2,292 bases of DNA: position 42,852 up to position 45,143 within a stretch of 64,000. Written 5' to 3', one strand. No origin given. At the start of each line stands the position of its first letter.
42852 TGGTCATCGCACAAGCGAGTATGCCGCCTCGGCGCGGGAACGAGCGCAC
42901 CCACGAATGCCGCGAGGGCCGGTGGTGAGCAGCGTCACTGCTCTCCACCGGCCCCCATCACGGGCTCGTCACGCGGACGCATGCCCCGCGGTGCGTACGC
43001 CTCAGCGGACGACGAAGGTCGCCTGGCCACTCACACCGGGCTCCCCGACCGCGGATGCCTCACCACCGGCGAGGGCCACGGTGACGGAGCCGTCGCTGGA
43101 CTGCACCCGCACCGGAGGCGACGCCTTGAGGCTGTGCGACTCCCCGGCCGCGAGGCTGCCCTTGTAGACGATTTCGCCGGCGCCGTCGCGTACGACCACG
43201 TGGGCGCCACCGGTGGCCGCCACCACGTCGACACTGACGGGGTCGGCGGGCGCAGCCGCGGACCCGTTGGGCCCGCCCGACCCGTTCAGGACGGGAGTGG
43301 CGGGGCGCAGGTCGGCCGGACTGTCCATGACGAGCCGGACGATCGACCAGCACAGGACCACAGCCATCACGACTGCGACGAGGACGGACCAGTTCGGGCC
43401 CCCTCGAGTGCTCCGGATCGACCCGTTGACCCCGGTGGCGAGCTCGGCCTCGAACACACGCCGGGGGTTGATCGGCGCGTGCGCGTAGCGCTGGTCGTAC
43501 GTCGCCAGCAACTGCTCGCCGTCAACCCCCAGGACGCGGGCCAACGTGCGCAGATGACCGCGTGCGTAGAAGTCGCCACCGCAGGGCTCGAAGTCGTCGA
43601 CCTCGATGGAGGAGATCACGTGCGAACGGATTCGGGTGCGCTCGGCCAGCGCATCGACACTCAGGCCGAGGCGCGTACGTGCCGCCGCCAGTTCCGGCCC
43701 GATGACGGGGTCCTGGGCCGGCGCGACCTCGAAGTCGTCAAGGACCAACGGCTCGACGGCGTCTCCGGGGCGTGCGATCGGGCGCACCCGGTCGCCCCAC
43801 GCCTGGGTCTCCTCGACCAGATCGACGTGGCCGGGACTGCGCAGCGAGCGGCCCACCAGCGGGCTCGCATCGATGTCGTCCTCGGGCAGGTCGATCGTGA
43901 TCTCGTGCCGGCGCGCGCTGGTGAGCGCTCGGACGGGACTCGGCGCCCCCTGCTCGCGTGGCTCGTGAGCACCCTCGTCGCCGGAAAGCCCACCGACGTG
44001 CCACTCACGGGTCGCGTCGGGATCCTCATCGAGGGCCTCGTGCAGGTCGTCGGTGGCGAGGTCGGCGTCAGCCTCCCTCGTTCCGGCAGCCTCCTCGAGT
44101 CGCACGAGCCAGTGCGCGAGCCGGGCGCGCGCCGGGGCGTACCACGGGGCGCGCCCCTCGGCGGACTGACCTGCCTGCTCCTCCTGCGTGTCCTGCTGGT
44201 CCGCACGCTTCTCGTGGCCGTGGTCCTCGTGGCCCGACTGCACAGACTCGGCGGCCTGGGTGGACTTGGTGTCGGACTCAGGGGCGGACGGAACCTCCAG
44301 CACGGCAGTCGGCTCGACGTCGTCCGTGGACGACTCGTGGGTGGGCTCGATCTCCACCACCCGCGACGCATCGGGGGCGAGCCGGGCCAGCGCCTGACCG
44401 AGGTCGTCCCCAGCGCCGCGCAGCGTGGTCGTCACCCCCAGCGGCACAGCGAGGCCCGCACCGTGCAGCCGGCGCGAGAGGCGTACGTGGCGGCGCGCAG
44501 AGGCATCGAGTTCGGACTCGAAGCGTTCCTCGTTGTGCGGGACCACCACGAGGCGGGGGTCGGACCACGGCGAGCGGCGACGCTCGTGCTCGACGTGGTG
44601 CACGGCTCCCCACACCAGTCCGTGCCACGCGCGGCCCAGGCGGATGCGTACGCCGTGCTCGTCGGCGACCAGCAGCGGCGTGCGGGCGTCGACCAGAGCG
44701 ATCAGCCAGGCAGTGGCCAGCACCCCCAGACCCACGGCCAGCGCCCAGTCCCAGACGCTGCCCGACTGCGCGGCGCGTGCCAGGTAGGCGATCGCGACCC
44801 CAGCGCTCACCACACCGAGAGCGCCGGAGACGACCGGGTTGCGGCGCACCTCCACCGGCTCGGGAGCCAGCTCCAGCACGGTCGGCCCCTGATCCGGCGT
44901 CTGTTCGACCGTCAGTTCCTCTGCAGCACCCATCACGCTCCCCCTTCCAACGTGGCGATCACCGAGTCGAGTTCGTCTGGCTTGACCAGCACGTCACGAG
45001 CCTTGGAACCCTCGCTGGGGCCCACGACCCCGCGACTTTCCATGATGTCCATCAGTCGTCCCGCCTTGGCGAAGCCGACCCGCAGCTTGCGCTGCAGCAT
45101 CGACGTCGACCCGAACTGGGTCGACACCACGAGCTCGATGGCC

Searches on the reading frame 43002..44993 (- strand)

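Call 75: search_protein_families(library=pfam, proteins=[window:43002-44993:-], max_evalue=0.00001)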
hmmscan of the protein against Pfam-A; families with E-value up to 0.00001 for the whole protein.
window:43002-44993:- (663 aa): 2 families
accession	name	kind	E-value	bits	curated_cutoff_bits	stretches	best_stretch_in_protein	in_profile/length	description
PF13413.12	HTH_25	-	3.7e-18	65.5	24.6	1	435-495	2-62/62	Helix-turn-helix domain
PF13464.11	RodZ_C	-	7.2e-06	26.3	23.9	0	591-644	2-55/72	RodZ C-terminal domain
